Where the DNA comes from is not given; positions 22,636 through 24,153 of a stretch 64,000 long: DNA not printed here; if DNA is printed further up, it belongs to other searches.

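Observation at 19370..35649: Atypical dcw cluster composition: murA, murB and a yvcK/CofD-like gene are inside the cluster, and no murD, murF or ddl occurs among the dcw-cluster genes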

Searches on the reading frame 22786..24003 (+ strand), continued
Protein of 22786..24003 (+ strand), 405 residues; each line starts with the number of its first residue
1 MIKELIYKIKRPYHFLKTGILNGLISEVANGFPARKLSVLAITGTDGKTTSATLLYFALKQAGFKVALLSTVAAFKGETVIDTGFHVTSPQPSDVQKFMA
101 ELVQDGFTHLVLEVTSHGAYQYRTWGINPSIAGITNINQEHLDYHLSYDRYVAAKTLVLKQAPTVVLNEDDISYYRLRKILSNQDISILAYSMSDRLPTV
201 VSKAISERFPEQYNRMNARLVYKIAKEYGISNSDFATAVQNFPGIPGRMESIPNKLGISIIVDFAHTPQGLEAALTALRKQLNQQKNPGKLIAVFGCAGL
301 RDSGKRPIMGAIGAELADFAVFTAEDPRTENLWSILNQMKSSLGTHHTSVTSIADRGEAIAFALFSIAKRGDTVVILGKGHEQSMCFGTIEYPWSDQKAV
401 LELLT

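Call 44: search_protein_families(library=ncbifam, proteins=[L013:17054-18463:+, L013:18460-19824:+, L042:15639-16838:+, L040:9244-10281:+, L040:10278-11498:+, L052:17679-19076:+, L088:13344-14738:+, L040:4727-5554:+, L052:15625-16617:+, L041:11621-13153:+], max_evalue=1e-10)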
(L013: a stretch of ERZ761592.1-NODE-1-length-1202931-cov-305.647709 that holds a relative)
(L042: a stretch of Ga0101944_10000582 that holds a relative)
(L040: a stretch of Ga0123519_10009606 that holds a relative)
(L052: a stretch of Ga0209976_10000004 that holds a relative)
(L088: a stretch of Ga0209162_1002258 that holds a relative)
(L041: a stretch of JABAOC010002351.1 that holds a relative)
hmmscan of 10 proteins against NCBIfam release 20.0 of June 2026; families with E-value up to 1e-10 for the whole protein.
L013:17054-18463:+ (469 aa): 1 family
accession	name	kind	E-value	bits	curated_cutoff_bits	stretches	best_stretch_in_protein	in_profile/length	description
NF041275.1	MurL_Xanthmoales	equivalog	3.4e-72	243.4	700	1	13-460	9-444/447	UDP-N-acetyl-alpha-D-muramoyl-L-alanyl-L-glutamate epimerase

L013:18460-19824:+ (454 aa): 10 families
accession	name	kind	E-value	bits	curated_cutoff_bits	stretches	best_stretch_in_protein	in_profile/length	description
TIGR01087.1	murD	equivalog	3.5e-92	309.8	211.95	1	16-446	1-439/441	UDP-N-acetylmuramoyl-L-alanine--D-glutamate ligase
TIGR01082.1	murC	equivalog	2.9e-22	79.4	335.1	1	45-323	29-322/449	UDP-N-acetylmuramate--L-alanine ligase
TIGR01085.1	murE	subfamily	7e-21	74.7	257.3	0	164-314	157-328/472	UDP-N-acetylmuramyl-tripeptide synthetase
NF001124.0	PRK00139.1-2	equivalog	4.5e-18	65.3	476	1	114-341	109-373/500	UDP-N-acetylmuramoyl-L-alanyl-D-glutamate--2,6-diaminopimelate ligase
NF001126.0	PRK00139.1-4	equivalog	6.2e-18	64.6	373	1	115-321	105-345/486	UDP-N-acetylmuramoyl-L-alanyl-D-glutamate--2,6-diaminopimelate ligase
TIGR01143.1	murF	subfamily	7.7e-17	61.3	288.6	1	114-343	74-322/418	UDP-N-acetylmuramoyl-tripeptide--D-alanyl-D-alanine ligase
NF053647.1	pMurD2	equivalog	2.2e-16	59.8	550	1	17-376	3-345/405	pseudomurein biosynthesis peptide ligase pMurD2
NF008896.0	PRK11929.1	equivalog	6.5e-16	57.4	1023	0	115-249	113-270/965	bifunctional UDP-N-acetylmuramoyl-L-alanyl-D-glutamate--2,6-diaminopimelate ligase MurE/UDP-N-acetylmuramoyl-tripeptide--D-alanyl-D-alanine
NF053646.1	pMurD1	equivalog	1.1e-14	54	610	1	49-346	42-355/465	pseudomurein biosynthesis peptide ligase pMurD1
NF001123.0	PRK00139.1-1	equivalog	5e-13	48.5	586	0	113-172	106-165/493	UDP-N-acetylmuramoyl-L-alanyl-D-glutamate--2,6-diaminopimelate ligase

L042:15639-16838:+ (399 aa): 13 families
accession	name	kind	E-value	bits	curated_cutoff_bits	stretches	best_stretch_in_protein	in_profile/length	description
TIGR01143.1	murF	subfamily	1.8e-75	254.5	288.6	1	19-372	70-417/418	UDP-N-acetylmuramoyl-tripeptide--D-alanyl-D-alanine ligase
NF008896.0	PRK11929.1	equivalog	1.6e-67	228.2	1023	1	20-373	601-956/965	bifunctional UDP-N-acetylmuramoyl-L-alanyl-D-glutamate--2,6-diaminopimelate ligase MurE/UDP-N-acetylmuramoyl-tripeptide--D-alanyl-D-alanine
NF008041.0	PRK10773.1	equivalog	1.9e-47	162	551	1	16-325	93-403/453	UDP-N-acetylmuramoyl-tripeptide--D-alanyl-D-alanine ligase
NF010693.0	PRK14093.1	equivalog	8.4e-36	123.6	544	1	22-374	107-465/479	UDP-N-acetylmuramoylalanyl-D-glutamyl-2,6-diaminopimelate--D-alanyl-D-alanine ligase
NF008897.0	PRK11930.1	equivalog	8.2e-31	106.8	804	1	20-340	104-422/822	bifunctional UDP-N-acetylmuramoyl-tripeptide:D-alanyl-D-alanine ligase/alanine racemase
NF001126.0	PRK00139.1-4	equivalog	4.7e-25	88.1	373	1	100-246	195-339/486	UDP-N-acetylmuramoyl-L-alanyl-D-glutamate--2,6-diaminopimelate ligase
TIGR01087.1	murD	equivalog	6.7e-20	71.6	211.95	1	6-273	81-341/441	UDP-N-acetylmuramoyl-L-alanine--D-glutamate ligase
TIGR01082.1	murC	equivalog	1.7e-18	67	335.1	1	22-279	99-349/449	UDP-N-acetylmuramate--L-alanine ligase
TIGR01085.1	murE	subfamily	3.8e-17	62.4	257.3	1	100-242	179-325/472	UDP-N-acetylmuramyl-tripeptide synthetase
NF053645.1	pMurC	equivalog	4.3e-17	62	560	1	18-170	97-250/492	pseudomurein biosynthesis peptide ligase pMurC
NF001124.0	PRK00139.1-2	equivalog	3.5e-11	42.5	476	0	102-282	202-384/500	UDP-N-acetylmuramoyl-L-alanyl-D-glutamate--2,6-diaminopimelate ligase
NF053646.1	pMurD1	equivalog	3.7e-11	42.3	610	1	18-357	104-438/465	pseudomurein biosynthesis peptide ligase pMurD1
TIGR02068.2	cya_phycin_syn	equivalog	8.3e-11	40.6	850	0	98-190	564-661/862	cyanophycin synthetase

L040:9244-10281:+ (345 aa): 30 families (the best 25 are shown)
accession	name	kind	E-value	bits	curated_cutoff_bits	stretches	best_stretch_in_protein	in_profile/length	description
NF002378.0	PRK01372.1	subfamily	1.4e-95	319.6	243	1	2-344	4-304/305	D-alanine--D-alanine ligase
TIGR01205.1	D_ala_D_alaTIGR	subfamily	1.8e-92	309.7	245.65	2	167-341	141-317/318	D-alanine--D-alanine ligase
NF002528.0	PRK01966.1-4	subfamily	2.8e-92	309.4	262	2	65-344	98-361/366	D-alanine--D-alanine ligase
NF002525.0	PRK01966.1-1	equivalog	2e-75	254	457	2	159-344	166-353/364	D-alanine--D-alanine ligase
NF000091.3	D_ala_D_ser_VanG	exception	1.6e-74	250.8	495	2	167-341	168-343/344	D-alanine--D-serine ligase VanG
NF002527.0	PRK01966.1-3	equivalog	4.4e-74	249.6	310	2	166-343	150-330/332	D-alanine--D-alanine ligase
NF002526.0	PRK01966.1-2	equivalog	3.9e-71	239.8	449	1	64-344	91-350/362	D-alanine--D-alanine ligase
NF011169.0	PRK14571.1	equivalog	1.3e-69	234.9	404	1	5-344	1-298/300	D-alanyl-alanine synthetase A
NF011170.0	PRK14572.1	equivalog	5.2e-69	233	489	1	62-343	84-347/351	D-alanyl-alanine synthetase A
NF000207.3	D_ala_D_ser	equivalog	1.8e-63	214.8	520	2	163-344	161-342/342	D-alanine--D-serine ligase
NF000206.1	D_ala_D_lac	equivalog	2.8e-63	214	550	3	169-342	162-341/342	D-alanine--(R)-lactate ligase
NF012215.1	D_ala_D_lac_VanD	exception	8.4e-59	199.6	700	2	169-343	162-342/343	D-alanine--(R)-lactate ligase VanD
NF000372.1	D_ala_D_lac_VanI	exception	2.8e-55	188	700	1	170-342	163-341/341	D-alanine--(R)-lactate ligase VanI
NF012217.1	D_ala_D_lac_VanA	exception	2.8e-52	178.1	775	2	171-343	164-342/343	D-alanine--(R)-lactate ligase VanA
NF002529.0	PRK01966.1-5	equivalog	1.7e-51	175.2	472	2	168-343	162-338/348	D-alanine--D-alanine ligase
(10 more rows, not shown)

L040:10278-11498:+ (406 aa): 10 families
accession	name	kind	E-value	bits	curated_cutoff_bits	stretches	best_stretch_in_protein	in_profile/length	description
TIGR01143.1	murF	subfamily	6.5e-69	232.9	288.6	1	16-376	64-417/418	UDP-N-acetylmuramoyl-tripeptide--D-alanyl-D-alanine ligase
NF008896.0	PRK11929.1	equivalog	5.8e-59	199.8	1023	1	24-378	601-957/965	bifunctional UDP-N-acetylmuramoyl-L-alanyl-D-glutamate--2,6-diaminopimelate ligase MurE/UDP-N-acetylmuramoyl-tripeptide--D-alanyl-D-alanine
NF008041.0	PRK10773.1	equivalog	4.8e-48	164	551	1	19-380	92-450/453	UDP-N-acetylmuramoyl-tripeptide--D-alanyl-D-alanine ligase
NF008897.0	PRK11930.1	equivalog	1.6e-33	115.7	804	1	24-386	104-462/822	bifunctional UDP-N-acetylmuramoyl-tripeptide:D-alanyl-D-alanine ligase/alanine racemase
NF010693.0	PRK14093.1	equivalog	1.7e-28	99.5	544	1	28-373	109-460/479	UDP-N-acetylmuramoylalanyl-D-glutamyl-2,6-diaminopimelate--D-alanyl-D-alanine ligase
NF001126.0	PRK00139.1-4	equivalog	3.1e-22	78.8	373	1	98-245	189-334/486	UDP-N-acetylmuramoyl-L-alanyl-D-glutamate--2,6-diaminopimelate ligase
TIGR01085.1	murE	subfamily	3.1e-15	56.1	257.3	1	98-245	173-324/472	UDP-N-acetylmuramyl-tripeptide synthetase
TIGR01082.1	murC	equivalog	4.6e-15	55.6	335.1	1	29-247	102-311/449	UDP-N-acetylmuramate--L-alanine ligase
TIGR01087.1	murD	equivalog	2.4e-13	50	211.95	1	26-275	103-339/441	UDP-N-acetylmuramoyl-L-alanine--D-glutamate ligase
NF053645.1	pMurC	equivalog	5.5e-12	45.1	560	0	26-168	101-244/492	pseudomurein biosynthesis peptide ligase pMurC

L052:17679-19076:+ (466 aa): 19 families
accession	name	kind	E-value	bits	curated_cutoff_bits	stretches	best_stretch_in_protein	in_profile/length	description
TIGR01087.1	murD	equivalog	3e-113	379.2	211.95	1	10-463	1-440/441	UDP-N-acetylmuramoyl-L-alanine--D-glutamate ligase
TIGR01082.1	murC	equivalog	7.7e-30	104.3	335.1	1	49-353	58-335/449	UDP-N-acetylmuramate--L-alanine ligase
TIGR01143.1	murF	subfamily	6.5e-28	97.8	288.6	1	119-428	72-393/418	UDP-N-acetylmuramoyl-tripeptide--D-alanyl-D-alanine ligase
NF053647.1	pMurD2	equivalog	4.1e-26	91.8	550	1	11-261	3-244/405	pseudomurein biosynthesis peptide ligase pMurD2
TIGR01085.1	murE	subfamily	5.7e-22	78.3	257.3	1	113-364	75-365/472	UDP-N-acetylmuramyl-tripeptide synthetase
NF001126.0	PRK00139.1-4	equivalog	4.1e-21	75.1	373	1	170-364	172-375/486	UDP-N-acetylmuramoyl-L-alanyl-D-glutamate--2,6-diaminopimelate ligase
NF001124.0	PRK00139.1-2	equivalog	1.4e-20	73.5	476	1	109-365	97-385/500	UDP-N-acetylmuramoyl-L-alanyl-D-glutamate--2,6-diaminopimelate ligase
NF008896.0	PRK11929.1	equivalog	1.5e-20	72.7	1023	1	121-406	604-914/965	bifunctional UDP-N-acetylmuramoyl-L-alanyl-D-glutamate--2,6-diaminopimelate ligase MurE/UDP-N-acetylmuramoyl-tripeptide--D-alanyl-D-alanine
NF053645.1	pMurC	equivalog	4e-20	72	560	1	75-257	55-249/492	pseudomurein biosynthesis peptide ligase pMurC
NF053646.1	pMurD1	equivalog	8e-19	67.6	610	1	33-437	23-437/465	pseudomurein biosynthesis peptide ligase pMurD1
NF053648.1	pMurE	equivalog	1.2e-17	63.8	600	1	189-357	190-350/464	pseudomurein biosynthesis peptide ligase pMurE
NF008041.0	PRK10773.1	equivalog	1.6e-15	56.8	551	1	120-414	99-414/453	UDP-N-acetylmuramoyl-tripeptide--D-alanyl-D-alanine ligase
NF010628.0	PRK14022.1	equivalog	1.9e-13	49.9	536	0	191-440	203-454/483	UDP-N-acetylmuramoyl-L-alanyl-D-glutamate--L-lysine ligase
TIGR01081.1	mpl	equivalog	3.7e-13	49.3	388.7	1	118-357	99-345/448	UDP-N-acetylmuramate:L-alanyl-gamma-D-glutamyl-meso-diaminopimelate ligase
TIGR02068.2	cya_phycin_syn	equivalog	1.5e-12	46.4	850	0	191-320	567-714/862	cyanophycin synthetase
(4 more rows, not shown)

L088:13344-14738:+ (465 aa): 16 families
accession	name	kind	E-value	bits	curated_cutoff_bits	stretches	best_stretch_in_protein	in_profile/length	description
TIGR01087.1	murD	equivalog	2.1e-116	389.6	211.95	1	10-456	1-439/441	UDP-N-acetylmuramoyl-L-alanine--D-glutamate ligase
TIGR01143.1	murF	subfamily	2.5e-30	105.8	288.6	1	97-432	52-403/418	UDP-N-acetylmuramoyl-tripeptide--D-alanyl-D-alanine ligase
TIGR01082.1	murC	equivalog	3.6e-30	105.4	335.1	1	6-350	19-339/449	UDP-N-acetylmuramate--L-alanine ligase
NF001126.0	PRK00139.1-4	equivalog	1.4e-29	103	373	1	171-341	174-352/486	UDP-N-acetylmuramoyl-L-alanyl-D-glutamate--2,6-diaminopimelate ligase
TIGR01085.1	murE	subfamily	3.4e-28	98.8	257.3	1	170-335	157-337/472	UDP-N-acetylmuramyl-tripeptide synthetase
NF008896.0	PRK11929.1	equivalog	1.2e-26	92.9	1023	1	120-239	112-253/965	bifunctional UDP-N-acetylmuramoyl-L-alanyl-D-glutamate--2,6-diaminopimelate ligase MurE/UDP-N-acetylmuramoyl-tripeptide--D-alanyl-D-alanine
NF053646.1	pMurD1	equivalog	8e-24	84.1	610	1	10-358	2-355/465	pseudomurein biosynthesis peptide ligase pMurD1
NF001124.0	PRK00139.1-2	equivalog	1.5e-23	83.3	476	1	97-351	86-371/500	UDP-N-acetylmuramoyl-L-alanyl-D-glutamate--2,6-diaminopimelate ligase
NF053647.1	pMurD2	equivalog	9.2e-22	77.5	550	1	10-406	2-366/405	pseudomurein biosynthesis peptide ligase pMurD2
NF010628.0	PRK14022.1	equivalog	2.1e-19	69.6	536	1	189-377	202-393/483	UDP-N-acetylmuramoyl-L-alanyl-D-glutamate--L-lysine ligase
NF053648.1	pMurE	equivalog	3.3e-18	65.7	600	1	188-354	190-351/464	pseudomurein biosynthesis peptide ligase pMurE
NF053645.1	pMurC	equivalog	5.9e-18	64.8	560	0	76-258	57-251/492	pseudomurein biosynthesis peptide ligase pMurC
NF008041.0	PRK10773.1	equivalog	1.1e-15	57.4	551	1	115-395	95-400/453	UDP-N-acetylmuramoyl-tripeptide--D-alanyl-D-alanine ligase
NF001123.0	PRK00139.1-1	equivalog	4.2e-14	52.1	586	0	174-351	180-373/493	UDP-N-acetylmuramoyl-L-alanyl-D-glutamate--2,6-diaminopimelate ligase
NF010623.0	PRK14016.1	subfamily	2.4e-11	42.5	877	0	189-319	567-719/871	cyanophycin synthetase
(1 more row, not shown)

L040:4727-5554:+ (276 aa): 0 families

L052:15625-16617:+ (331 aa): 2 families
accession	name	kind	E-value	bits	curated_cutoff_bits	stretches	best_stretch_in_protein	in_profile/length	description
TIGR01826.1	CofD_related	subfamily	3.1e-84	283.1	196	1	13-330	1-309/310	uridine diphosphate-N-acetylglucosamine-binding protein YvcK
TIGR04357.1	CofD_rel_GAK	hypoth_equivalog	4.5e-24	85.5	340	1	86-315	127-367/368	GAK system CofD-like protein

L041:11621-13153:+ (511 aa): 19 families
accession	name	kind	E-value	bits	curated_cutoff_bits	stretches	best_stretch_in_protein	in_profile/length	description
TIGR01143.1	murF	subfamily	5.3e-66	223.3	288.6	2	184-334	72-220/418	UDP-N-acetylmuramoyl-tripeptide--D-alanyl-D-alanine ligase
NF008896.0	PRK11929.1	equivalog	6.6e-57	193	1023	2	184-323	602-741/965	bifunctional UDP-N-acetylmuramoyl-L-alanyl-D-glutamate--2,6-diaminopimelate ligase MurE/UDP-N-acetylmuramoyl-tripeptide--D-alanyl-D-alanine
NF008897.0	PRK11930.1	equivalog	4.5e-35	120.9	804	2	182-343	103-260/822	bifunctional UDP-N-acetylmuramoyl-tripeptide:D-alanyl-D-alanine ligase/alanine racemase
NF008041.0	PRK10773.1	equivalog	5.4e-35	121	551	1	181-316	95-229/453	UDP-N-acetylmuramoyl-tripeptide--D-alanyl-D-alanine ligase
NF010693.0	PRK14093.1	equivalog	1.7e-32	112.8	544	1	185-321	107-242/479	UDP-N-acetylmuramoylalanyl-D-glutamyl-2,6-diaminopimelate--D-alanyl-D-alanine ligase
TIGR01087.1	murD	equivalog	2e-27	96.4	211.95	1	183-412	101-340/441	UDP-N-acetylmuramoyl-L-alanine--D-glutamate ligase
TIGR01082.1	murC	equivalog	7.1e-21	74.8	335.1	1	183-330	97-234/449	UDP-N-acetylmuramate--L-alanine ligase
TIGR01085.1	murE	subfamily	5.7e-20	71.7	257.3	0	317-499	259-446/472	UDP-N-acetylmuramyl-tripeptide synthetase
NF053645.1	pMurC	equivalog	1.6e-17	63.4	560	1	170-331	85-247/492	pseudomurein biosynthesis peptide ligase pMurC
NF001124.0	PRK00139.1-2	equivalog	3.8e-17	62.2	476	0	317-457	279-415/500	UDP-N-acetylmuramoyl-L-alanyl-D-glutamate--2,6-diaminopimelate ligase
NF053648.1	pMurE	equivalog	1e-16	60.7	600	1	184-421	96-358/464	pseudomurein biosynthesis peptide ligase pMurE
NF001126.0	PRK00139.1-4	equivalog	2.1e-16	59.5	373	0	329-498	282-456/486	UDP-N-acetylmuramoyl-L-alanyl-D-glutamate--2,6-diaminopimelate ligase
TIGR01081.1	mpl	equivalog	9.1e-15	54.6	388.7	0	316-421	252-354/448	UDP-N-acetylmuramate:L-alanyl-gamma-D-glutamyl-meso-diaminopimelate ligase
TIGR02068.2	cya_phycin_syn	equivalog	1.4e-14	53.1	850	0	184-338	477-642/862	cyanophycin synthetase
NF053647.1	pMurD2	equivalog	6.3e-13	48.4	550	1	178-376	91-276/405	pseudomurein biosynthesis peptide ligase pMurD2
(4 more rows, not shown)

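Call 45: find_homologous_proteins(query=L013:18460-19824:+)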
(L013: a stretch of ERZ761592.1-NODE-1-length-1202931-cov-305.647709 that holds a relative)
Query L013:18460-19824:+ (454 aa): 6765 proteins with E <= 0.001 among 8000 candidates; the best 120 are listed.
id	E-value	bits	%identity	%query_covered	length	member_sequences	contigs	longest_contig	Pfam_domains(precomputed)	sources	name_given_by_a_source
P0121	1.2e-288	975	96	100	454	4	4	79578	PF02875.27,PF08245.19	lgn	-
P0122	8.0e-197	673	65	100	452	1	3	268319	PF02875.27,PF08245.19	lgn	-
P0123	2.1e-192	658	65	99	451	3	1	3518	PF02875.27,PF08245.19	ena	-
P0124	2.2e-191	655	63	100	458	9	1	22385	PF02875.27,PF08245.19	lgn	-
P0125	3.0e-188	644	63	99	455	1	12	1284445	PF02875.27,PF08245.19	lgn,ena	-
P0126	7.2e-179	613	60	99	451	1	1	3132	PF02875.27,PF08245.19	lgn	-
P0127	3.6e-176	605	59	98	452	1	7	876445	PF02875.27,PF08245.19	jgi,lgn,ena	-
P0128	8.1e-173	593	57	100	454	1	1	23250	PF02875.27,PF08245.19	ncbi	-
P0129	2.2e-170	585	59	100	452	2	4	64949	PF02875.27,PF08245.19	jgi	-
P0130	9.8e-169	580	59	99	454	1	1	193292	PF02875.27,PF08245.19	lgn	-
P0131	1.3e-168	580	58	99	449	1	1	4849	PF02875.27,PF08245.19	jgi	-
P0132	5.4e-168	578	57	99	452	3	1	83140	PF02875.27,PF08245.19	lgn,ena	-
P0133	9.8e-167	573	60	99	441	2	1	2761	PF02875.27,PF08245.19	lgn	-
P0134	3.5e-166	572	58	99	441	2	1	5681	PF02875.27,PF08245.19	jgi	jgi:UDP-N-acetylmuramoyl-L-alanine---L-glutamate ligase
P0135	6.7e-164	564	57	99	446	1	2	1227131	PF02875.27,PF08245.19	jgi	jgi:UDP-N-acetylmuramoyl-L-alanine---L-glutamate ligase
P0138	1.1e-140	488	53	99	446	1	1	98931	PF02875.27,PF08245.19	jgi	jgi:UDP-N-acetylmuramoylalanine--D-glutamate ligase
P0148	3.1e-124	433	47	99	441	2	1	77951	PF02875.27,PF08245.19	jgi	jgi:UDP-N-acetylmuramoylalanine--D-glutamate ligase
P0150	5.1e-123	429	47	99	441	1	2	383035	PF02875.27,PF08245.19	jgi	jgi:UDP-N-acetylmuramoyl-L-alanine---L-glutamate ligase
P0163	6.1e-115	403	44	99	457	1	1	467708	PF02875.27,PF08245.19,PF21799.3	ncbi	-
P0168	3.9e-106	374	44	99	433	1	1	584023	PF02875.27,PF08245.19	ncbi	-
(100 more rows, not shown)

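Call 46: find_encoding_contigs(protein=P0150, flank=10000, max_places=1)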
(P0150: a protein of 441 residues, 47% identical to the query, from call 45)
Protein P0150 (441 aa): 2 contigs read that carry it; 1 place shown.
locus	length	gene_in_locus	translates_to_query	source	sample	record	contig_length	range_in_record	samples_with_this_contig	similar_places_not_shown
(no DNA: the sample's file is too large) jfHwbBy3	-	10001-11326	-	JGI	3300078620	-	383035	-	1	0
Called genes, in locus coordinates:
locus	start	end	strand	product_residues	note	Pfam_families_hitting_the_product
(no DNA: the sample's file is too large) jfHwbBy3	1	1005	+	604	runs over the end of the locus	PF03717:PBP_dimer, PF00905:Transpeptidase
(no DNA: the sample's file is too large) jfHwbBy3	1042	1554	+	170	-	PF00293:NUDIX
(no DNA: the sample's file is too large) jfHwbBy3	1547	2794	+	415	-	PF08245:Mur_ligase_M, PF02875:Mur_ligase_C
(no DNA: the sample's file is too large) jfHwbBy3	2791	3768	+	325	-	PF01933:CofD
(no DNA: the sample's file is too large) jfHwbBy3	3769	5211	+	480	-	PF01225:Mur_ligase, PF08245:Mur_ligase_M, PF02875:Mur_ligase_C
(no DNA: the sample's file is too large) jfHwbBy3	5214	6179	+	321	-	PF01565:FAD_binding_4, PF02873:MurB_C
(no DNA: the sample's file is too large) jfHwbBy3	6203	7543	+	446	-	PF00275:EPSP_synthase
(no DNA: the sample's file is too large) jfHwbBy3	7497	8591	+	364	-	PF00953:Glycos_transf_4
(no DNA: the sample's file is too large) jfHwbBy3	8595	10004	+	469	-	PF26299:MurL_N, PF26298:MurL_epimerase_C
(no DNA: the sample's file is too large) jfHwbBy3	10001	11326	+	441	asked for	PF08245:Mur_ligase_M, PF02875:Mur_ligase_C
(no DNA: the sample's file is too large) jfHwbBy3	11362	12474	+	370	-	PF01098:FTSW_RODA_SPOVE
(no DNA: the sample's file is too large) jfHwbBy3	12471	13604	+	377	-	PF03033:Glyco_transf_28, PF04101:Glyco_tran_28_C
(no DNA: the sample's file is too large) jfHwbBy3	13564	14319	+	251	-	PF03799:FtsQ_DivIB_C (weak)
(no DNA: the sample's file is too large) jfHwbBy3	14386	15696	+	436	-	PF11104:PilM_2 (faint), PF02491:SHS2_FTSA, PF14450:FtsA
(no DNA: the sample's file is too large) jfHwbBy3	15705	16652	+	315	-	-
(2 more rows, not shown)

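Call 47: find_encoding_contigs(protein=P0032, flank=10000, max_places=1)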
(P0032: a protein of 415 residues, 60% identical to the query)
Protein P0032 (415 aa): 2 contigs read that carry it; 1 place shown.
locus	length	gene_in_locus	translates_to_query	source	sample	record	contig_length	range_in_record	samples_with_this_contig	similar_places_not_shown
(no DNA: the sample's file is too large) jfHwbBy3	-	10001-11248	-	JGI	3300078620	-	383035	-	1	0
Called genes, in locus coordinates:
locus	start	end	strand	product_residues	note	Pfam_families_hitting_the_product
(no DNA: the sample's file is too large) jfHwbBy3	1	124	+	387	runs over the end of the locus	PF20706:GT4-conflict, PF00534:Glycos_transf_1, PF13692:Glyco_trans_1_4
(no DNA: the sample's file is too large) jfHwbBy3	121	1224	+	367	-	PF00483:NTP_transferase, PF12804:NTP_transf_3, PF22640:ManC_GMP_beta-helix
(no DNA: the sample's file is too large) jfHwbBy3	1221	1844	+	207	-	PF02397:Bac_transf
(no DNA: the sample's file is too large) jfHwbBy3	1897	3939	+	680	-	PF13196:DUF4012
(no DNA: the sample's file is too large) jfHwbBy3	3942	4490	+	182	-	PF11967:RecO_N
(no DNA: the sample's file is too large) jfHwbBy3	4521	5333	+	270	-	-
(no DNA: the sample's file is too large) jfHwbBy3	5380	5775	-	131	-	-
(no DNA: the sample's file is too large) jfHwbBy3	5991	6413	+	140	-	PF02381:MraZ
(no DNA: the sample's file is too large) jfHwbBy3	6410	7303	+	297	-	PF01795:Methyltransf_5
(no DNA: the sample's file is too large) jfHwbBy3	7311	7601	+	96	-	-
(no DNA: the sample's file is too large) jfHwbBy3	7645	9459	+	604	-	PF03717:PBP_dimer, PF00905:Transpeptidase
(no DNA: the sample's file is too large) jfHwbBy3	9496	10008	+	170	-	PF00293:NUDIX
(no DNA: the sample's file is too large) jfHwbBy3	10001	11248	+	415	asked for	PF08245:Mur_ligase_M, PF02875:Mur_ligase_C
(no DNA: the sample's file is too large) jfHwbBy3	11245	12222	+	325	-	PF01933:CofD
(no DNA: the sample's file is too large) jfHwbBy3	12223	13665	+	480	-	PF01225:Mur_ligase, PF08245:Mur_ligase_M, PF02875:Mur_ligase_C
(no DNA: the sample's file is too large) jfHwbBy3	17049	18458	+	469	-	PF26299:MurL_N, PF26298:MurL_epimerase_C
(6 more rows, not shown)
